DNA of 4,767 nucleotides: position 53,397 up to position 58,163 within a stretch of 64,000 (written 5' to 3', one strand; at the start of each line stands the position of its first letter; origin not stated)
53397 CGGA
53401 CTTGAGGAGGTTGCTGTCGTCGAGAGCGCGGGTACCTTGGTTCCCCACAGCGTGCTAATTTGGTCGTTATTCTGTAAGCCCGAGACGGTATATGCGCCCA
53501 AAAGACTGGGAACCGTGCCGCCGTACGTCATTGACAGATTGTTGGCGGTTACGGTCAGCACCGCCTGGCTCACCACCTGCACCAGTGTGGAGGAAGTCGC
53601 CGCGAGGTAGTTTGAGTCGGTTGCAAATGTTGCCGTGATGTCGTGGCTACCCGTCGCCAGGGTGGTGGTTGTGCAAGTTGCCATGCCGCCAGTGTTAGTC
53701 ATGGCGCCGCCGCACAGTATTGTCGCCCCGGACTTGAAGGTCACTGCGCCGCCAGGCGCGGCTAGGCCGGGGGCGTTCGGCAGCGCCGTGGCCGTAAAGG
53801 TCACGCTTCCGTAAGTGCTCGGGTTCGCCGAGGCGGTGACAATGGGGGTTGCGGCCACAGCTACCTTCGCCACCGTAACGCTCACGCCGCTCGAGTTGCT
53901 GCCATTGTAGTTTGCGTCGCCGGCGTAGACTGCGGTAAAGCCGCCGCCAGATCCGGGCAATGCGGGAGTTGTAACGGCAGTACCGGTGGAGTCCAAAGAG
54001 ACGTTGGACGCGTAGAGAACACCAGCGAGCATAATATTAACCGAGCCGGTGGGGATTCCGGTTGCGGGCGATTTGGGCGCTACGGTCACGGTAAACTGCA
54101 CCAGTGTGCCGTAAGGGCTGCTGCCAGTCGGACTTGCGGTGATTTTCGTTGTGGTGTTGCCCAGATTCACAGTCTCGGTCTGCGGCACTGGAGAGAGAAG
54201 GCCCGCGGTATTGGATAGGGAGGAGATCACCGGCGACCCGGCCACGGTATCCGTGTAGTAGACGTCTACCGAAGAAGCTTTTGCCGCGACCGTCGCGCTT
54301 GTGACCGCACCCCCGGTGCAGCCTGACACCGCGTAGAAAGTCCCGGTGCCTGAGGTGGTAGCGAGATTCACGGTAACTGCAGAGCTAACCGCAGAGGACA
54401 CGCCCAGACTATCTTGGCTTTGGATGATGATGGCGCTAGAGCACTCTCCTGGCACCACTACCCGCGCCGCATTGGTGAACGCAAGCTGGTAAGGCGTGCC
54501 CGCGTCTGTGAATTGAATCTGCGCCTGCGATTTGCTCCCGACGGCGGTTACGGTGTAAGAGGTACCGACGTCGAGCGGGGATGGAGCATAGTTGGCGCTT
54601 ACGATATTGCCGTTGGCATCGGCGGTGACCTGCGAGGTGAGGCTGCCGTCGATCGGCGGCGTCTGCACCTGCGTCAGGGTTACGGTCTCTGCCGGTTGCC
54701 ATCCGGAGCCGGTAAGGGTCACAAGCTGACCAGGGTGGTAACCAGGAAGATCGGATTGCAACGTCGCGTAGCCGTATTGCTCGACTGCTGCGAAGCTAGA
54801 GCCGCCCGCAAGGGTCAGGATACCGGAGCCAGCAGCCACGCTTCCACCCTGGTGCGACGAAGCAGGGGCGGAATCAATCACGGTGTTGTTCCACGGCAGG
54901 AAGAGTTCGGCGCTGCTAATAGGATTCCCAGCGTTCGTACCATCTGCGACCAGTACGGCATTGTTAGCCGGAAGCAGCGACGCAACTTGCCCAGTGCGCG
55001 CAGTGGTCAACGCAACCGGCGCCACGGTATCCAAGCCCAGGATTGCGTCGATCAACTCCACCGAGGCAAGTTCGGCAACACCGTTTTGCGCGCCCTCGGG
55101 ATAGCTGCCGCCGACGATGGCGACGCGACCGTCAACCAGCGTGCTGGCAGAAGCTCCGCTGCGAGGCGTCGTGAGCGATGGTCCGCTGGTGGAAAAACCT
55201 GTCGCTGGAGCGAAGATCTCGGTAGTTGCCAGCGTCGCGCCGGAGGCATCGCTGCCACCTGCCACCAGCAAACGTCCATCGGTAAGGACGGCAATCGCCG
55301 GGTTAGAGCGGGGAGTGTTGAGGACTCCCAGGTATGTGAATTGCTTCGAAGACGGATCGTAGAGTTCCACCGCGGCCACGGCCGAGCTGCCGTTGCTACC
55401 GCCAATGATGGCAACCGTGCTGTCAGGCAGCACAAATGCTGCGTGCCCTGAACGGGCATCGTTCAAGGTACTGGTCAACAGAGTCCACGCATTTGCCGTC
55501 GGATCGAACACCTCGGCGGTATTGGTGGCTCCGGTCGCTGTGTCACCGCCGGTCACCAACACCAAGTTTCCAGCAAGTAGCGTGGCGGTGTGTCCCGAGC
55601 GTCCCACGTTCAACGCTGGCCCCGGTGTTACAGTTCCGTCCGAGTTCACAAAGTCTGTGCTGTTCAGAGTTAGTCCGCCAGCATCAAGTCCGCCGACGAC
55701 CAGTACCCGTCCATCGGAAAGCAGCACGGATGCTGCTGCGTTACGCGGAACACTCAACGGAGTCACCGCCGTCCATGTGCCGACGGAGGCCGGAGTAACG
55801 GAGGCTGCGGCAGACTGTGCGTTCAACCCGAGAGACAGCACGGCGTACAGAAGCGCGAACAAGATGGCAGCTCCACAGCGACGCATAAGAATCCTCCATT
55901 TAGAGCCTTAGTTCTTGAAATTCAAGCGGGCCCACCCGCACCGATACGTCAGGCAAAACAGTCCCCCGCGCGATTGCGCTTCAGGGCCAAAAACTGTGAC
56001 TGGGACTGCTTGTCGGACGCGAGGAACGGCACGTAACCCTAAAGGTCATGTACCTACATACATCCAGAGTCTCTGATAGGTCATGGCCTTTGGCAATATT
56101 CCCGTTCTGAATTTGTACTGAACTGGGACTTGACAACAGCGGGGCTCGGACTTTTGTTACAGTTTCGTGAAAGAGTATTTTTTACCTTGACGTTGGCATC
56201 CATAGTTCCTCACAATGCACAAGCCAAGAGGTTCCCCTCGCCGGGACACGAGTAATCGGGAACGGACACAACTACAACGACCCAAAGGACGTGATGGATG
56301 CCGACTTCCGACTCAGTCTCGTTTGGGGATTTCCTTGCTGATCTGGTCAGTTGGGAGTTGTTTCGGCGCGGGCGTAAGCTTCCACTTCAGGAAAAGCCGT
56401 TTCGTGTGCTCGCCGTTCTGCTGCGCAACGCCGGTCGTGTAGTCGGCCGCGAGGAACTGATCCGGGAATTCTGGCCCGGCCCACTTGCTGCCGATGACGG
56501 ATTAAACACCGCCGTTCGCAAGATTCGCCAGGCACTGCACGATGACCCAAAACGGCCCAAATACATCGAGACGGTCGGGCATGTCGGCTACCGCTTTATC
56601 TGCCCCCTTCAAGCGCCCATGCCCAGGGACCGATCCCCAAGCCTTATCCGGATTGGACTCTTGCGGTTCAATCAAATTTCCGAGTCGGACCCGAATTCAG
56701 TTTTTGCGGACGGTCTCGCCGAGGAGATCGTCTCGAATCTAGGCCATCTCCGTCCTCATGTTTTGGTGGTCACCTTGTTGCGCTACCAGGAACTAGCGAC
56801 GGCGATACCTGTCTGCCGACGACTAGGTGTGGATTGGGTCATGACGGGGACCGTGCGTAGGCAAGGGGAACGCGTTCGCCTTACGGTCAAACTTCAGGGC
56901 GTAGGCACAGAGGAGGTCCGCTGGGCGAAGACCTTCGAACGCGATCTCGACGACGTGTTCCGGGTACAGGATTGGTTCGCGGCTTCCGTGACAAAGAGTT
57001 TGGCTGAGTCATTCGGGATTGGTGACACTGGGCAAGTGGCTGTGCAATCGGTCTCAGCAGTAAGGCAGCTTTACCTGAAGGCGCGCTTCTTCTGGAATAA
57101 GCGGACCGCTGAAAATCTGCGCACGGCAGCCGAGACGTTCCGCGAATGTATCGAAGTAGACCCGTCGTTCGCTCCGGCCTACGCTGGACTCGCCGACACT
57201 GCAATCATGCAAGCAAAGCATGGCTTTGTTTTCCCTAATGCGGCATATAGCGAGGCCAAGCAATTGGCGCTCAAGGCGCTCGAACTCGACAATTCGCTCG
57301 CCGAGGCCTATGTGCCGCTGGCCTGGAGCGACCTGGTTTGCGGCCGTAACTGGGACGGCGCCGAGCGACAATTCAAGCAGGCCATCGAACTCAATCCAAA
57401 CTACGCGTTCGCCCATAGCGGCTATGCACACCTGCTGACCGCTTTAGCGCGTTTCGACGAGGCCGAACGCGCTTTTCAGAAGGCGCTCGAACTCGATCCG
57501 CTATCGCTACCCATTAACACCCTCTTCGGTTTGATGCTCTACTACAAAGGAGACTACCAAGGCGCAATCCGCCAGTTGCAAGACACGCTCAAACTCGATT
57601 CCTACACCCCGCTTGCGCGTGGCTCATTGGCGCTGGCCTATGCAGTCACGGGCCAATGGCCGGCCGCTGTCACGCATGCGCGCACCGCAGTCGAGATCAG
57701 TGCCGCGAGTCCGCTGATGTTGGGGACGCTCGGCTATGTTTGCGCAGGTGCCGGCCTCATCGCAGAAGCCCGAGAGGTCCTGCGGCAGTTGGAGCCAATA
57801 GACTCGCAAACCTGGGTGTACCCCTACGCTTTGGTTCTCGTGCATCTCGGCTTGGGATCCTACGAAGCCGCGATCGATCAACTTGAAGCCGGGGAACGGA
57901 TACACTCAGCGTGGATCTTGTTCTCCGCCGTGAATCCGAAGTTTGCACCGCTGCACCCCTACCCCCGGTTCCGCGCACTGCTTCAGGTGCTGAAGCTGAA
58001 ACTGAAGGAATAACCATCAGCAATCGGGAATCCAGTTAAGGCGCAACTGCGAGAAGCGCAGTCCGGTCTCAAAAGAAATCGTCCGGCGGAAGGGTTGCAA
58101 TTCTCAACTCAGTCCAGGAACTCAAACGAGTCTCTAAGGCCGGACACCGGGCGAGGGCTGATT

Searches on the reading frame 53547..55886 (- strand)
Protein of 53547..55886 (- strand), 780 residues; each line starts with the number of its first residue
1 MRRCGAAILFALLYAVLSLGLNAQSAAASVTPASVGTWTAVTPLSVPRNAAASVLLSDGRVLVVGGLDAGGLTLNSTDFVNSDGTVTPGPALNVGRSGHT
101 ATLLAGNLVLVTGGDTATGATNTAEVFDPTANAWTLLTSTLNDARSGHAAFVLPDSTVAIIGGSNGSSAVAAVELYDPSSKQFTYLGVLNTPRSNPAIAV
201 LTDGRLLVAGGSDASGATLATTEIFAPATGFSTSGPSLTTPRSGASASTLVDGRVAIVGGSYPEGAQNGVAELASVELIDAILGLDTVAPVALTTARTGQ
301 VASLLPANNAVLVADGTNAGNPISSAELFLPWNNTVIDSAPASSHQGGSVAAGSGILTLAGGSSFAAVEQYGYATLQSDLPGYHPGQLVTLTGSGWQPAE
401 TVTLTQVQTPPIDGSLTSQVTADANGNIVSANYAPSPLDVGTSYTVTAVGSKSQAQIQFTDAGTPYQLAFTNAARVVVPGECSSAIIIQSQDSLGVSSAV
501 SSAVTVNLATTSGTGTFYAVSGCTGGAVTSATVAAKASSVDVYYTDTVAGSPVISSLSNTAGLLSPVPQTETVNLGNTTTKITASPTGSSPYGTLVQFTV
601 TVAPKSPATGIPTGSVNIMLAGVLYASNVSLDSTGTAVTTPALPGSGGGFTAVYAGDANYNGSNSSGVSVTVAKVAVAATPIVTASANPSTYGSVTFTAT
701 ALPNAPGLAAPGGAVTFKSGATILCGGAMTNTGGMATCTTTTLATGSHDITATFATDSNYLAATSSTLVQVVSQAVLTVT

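Call 36: find_homologous_proteins(query=window:53547-55886:-, max_evalue=0.00001)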
Query window:53547-55886:- (780 aa): 1551 proteins with E <= 0.00001 among 8000 candidates; the best 120 are listed.
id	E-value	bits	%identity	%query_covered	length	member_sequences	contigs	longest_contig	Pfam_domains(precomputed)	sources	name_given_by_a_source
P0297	9.1e-225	767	56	97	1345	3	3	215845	PF07646.22,PF13418.13,PF24681.2,PF13415.13,PF18676.7,PF16640.12,PF24981.2,PF07705.18,PF01344.32,PF25210.2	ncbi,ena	-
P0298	2.1e-156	541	61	59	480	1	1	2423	PF24996.1,PF07646.22,PF13418.13,PF07250.18,PF13964.13,PF24681.2,PF13415.13,PF24981.2,PF01344.32,PF25210.2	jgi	jgi:hypothetical protein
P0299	4.8e-144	500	43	97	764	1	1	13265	PF07646.22,PF13418.13,PF13964.13,PF24681.2,PF13415.13,PF16640.12,PF01344.32,PF25210.2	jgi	jgi:hypothetical protein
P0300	6.0e-136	473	52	67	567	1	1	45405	PF16640.12,PF01344.32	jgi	jgi:hypothetical protein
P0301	8.8e-124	433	35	39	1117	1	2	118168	PF07646.22,PF13418.13,PF12768.14,PF24681.2,PF17164.11,PF13415.13,PF24981.2,PF01344.32,PF25210.2,PF18755.7,PF24996.1,PF07250.18,PF13964.13,PF13854.13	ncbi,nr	ncbi:MAG: hypothetical protein H6664_07115 [Ardenticatenaceae bacterium]|nr:hypothetical protein [Ar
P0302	1.9e-117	412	35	44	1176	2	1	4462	PF07646.22,PF13418.13,PF24681.2,PF17164.11,PF13415.13,PF24981.2,PF13540.13,PF02698.24,PF01344.32,PF25210.2,PF21452.3,PF25390.2,PF18755.7,PF24996.1,PF07250.18,PF13964.13,PF13854.13,PF13091.13,PF00263.27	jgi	jgi:N-acetylneuraminic acid mutarotase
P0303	1.5e-115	406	37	98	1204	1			PF07646.22,PF13418.13,PF24681.2,PF13415.13,PF16640.12,PF24981.2,PF01344.32,PF25210.2,PF24996.1,PF07250.18,PF13964.13,PF19077.7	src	-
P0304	1.1e-109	386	34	41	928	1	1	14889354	PF07646.22,PF13418.13,PF24681.2,PF13415.13,PF24981.2,PF13540.13,PF02698.24,PF01344.32,PF25210.2,PF25390.2,PF24996.1,PF07250.18,PF13964.13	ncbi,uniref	ncbi:kelch repeat-containing protein [Sorangium sp. So ce388]|uniref:kelch repeat-containing protein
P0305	4.1e-107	378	28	44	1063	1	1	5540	PF24996.1,PF07646.22,PF13418.13,PF07250.18,PF13964.13,PF24681.2,PF13415.13,PF16640.12,PF24981.2,PF01344.32,PF25210.2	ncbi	-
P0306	3.3e-106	375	37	38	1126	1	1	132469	PF07646.22,PF13418.13,PF24681.2,PF17164.11,PF13415.13,PF24981.2,PF01344.32,PF25210.2,PF18755.7,PF24996.1,PF07250.18,PF13964.13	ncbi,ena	-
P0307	5.7e-106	374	36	38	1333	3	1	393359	PF07646.22,PF13418.13,PF24681.2,PF13415.13,PF24981.2,PF01344.32,PF25210.2,PF17936.8,PF24996.1,PF07250.18,PF13964.13,PF19077.7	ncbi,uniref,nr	ncbi:Kelch repeat-containing protein [Citreicoccus inhibens]|uniref:Kelch repeat-containing protein 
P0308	3.1e-103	365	37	38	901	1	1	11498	PF24996.1,PF07646.22,PF13418.13,PF07250.18,PF13964.13,PF24681.2,PF25369.2,PF13415.13,PF24981.2,PF01344.32,PF25210.2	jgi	jgi:uncharacterized delta-60 repeat protein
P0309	4.0e-103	364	35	38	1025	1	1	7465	PF07646.22,PF13418.13,PF24681.2,PF20138.4,PF13415.13,PF24695.2,PF16640.12,PF24981.2,PF13540.13,PF01344.32,PF25210.2,PF25390.2,PF18755.7,PF24996.1,PF07250.18,PF13964.13,PF13854.13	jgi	jgi:uncharacterized delta-60 repeat protein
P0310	1.8e-102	362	34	41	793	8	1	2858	PF24996.1,PF07646.22,PF13418.13,PF07250.18,PF13964.13,PF24681.2,PF17164.11,PF13415.13,PF24981.2,PF01344.32,PF25210.2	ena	-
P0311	7.1e-102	360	36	43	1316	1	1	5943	PF24996.1,PF07646.22,PF13418.13,PF07250.18,PF13964.13,PF24681.2,PF13415.13,PF01833.31,PF24981.2,PF01344.32,PF25210.2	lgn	-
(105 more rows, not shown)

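Call 38: find_encoding_contigs(protein=P0297, flank=10000, max_places=6)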
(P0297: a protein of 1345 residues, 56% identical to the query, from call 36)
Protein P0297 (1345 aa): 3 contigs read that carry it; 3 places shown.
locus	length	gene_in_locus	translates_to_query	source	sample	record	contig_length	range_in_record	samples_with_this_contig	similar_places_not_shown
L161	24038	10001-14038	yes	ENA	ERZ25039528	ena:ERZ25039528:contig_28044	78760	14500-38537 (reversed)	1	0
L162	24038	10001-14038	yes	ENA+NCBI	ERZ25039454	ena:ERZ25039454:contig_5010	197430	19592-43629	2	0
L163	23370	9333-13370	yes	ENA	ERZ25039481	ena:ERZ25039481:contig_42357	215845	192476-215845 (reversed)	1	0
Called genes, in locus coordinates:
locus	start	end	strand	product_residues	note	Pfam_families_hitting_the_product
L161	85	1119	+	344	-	-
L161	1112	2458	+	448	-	PF00589:Phage_integrase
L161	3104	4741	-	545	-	PF13517:FG-GAP_3, PF01839:FG-GAP (weak)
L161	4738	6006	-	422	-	PF16640:Big_3_5, PF13517:FG-GAP_3, PF01839:FG-GAP (weak), PF13517:FG-GAP_3, PF01839:FG-GAP (weak)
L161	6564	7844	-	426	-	-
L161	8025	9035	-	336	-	PF18998:Flg_new_2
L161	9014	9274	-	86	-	-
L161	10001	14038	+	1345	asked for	PF01344:Kelch_1 (faint), PF07646:Kelch_2 (faint), PF13418:Beta-prop_TYW4 (faint), PF24681:Kelch_KLHDC2_KLHL20_DRC7, PF13415:Beta-prop_FBX42 (weak), PF16640:Big_3_5, PF18676:MBG_2, PF07705:CARDB, +2 more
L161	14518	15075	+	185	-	-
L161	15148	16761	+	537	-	PF02310:B12-binding (weak), PF04055:Radical_SAM, PF13282:DUF4070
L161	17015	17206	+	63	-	PF02416:TatA_B_E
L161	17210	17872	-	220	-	PF00072:Response_reg, PF00196:GerE, PF04545:Sigma70_r4 (faint), PF08281:Sigma70_r4_2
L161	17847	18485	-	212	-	PF02518:HATPase_c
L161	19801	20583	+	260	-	PF02900:LigB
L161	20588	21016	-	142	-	PF00583:Acetyltransf_1, PF13673:Acetyltransf_10, PF13508:Acetyltransf_7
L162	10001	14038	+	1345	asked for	PF01344:Kelch_1 (faint), PF07646:Kelch_2 (faint), PF13418:Beta-prop_TYW4 (faint), PF24681:Kelch_KLHDC2_KLHL20_DRC7, PF13415:Beta-prop_FBX42 (weak), PF16640:Big_3_5, PF18676:MBG_2, PF07705:CARDB, +2 more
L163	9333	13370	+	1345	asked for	PF01344:Kelch_1 (faint), PF07646:Kelch_2 (faint), PF13418:Beta-prop_TYW4 (faint), PF24681:Kelch_KLHDC2_KLHL20_DRC7, PF13415:Beta-prop_FBX42 (weak), PF16640:Big_3_5, PF18676:MBG_2, PF07705:CARDB, +2 more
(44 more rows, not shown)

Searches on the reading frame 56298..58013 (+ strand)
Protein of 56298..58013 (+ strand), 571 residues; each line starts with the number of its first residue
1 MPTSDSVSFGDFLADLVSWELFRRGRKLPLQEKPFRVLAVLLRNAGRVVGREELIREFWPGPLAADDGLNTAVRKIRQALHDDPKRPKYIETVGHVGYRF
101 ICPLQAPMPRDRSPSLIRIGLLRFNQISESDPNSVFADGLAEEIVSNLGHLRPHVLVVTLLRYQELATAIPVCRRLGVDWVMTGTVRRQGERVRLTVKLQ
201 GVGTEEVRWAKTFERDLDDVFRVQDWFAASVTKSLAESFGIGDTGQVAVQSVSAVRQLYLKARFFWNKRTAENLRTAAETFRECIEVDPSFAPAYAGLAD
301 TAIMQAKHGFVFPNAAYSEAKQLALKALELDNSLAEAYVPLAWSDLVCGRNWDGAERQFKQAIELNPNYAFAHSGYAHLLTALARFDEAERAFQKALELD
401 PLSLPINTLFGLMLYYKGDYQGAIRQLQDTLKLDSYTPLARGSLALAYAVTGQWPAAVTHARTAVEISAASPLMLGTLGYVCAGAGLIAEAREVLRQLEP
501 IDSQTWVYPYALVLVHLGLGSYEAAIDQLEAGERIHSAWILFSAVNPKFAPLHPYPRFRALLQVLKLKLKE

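Call 18: search_protein_families(library=pfam, proteins=[window:56298-58013:+], max_evalue=0.001)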
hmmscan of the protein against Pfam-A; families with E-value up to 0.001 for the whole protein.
window:56298-58013:+ (571 aa): 16 families
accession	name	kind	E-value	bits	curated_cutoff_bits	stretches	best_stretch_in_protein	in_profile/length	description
PF00486.34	Trans_reg_C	-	1.8e-17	63.6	26.2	1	25-100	1-77/77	Transcriptional regulatory protein, C terminal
PF07719.23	TPR_2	-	2.1e-17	62.1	27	1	370-401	1-32/34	Tetratricopeptide repeat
PF00515.34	TPR_1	-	5.6e-15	54.9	27.8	1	377-401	8-32/34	Tetratricopeptide repeat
PF13432.12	TPR_16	-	7.4e-15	55.5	32.7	2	411-472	4-65/65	Tetratricopeptide repeat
PF13414.12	TPR_11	-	9.3e-14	51.3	26.8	0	411-449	1-39/42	TPR repeat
PF14559.12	TPR_19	-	2.1e-13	50.8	25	1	351-401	6-56/68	Tetratricopeptide repeat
PF13431.12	TPR_17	-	2.6e-12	46.4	24.4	0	359-390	2-33/34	Tetratricopeptide repeat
PF13428.12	TPR_14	-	3.8e-12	46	23.5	0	375-406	6-37/44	Tetratricopeptide repeat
PF13181.12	TPR_8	-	3.9e-10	39.5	25.7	0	376-401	7-32/34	Tetratricopeptide repeat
PF13424.12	TPR_12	-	6.2e-09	36.4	30.1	0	372-433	5-74/77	Tetratricopeptide repeat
PF23914.1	TPR_CcmH_CycH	-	6.1e-06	26.6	42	1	350-432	64-149/158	Cytochrome c-type biogenesis protein H TPR domain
PF24575.1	TPR_Slam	-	0.00031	21.6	35.2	0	411-457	54-100/104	Surface lipoprotein assembly modifier, N-terminal TPR repeats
PF25062.1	ARM_TT21_N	-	0.00031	21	40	0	310-397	109-195/222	Tetratricopeptide repeat protein 21 N-terminal ARM repeat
PF13374.12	TPR_10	-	0.00059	20.2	27.5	0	377-399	9-31/42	Tetratricopeptide repeat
PF20308.4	TPR-S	-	0.00061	20.8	27.6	0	489-532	3-44/102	Tetratricopeptide Repeats-Sensor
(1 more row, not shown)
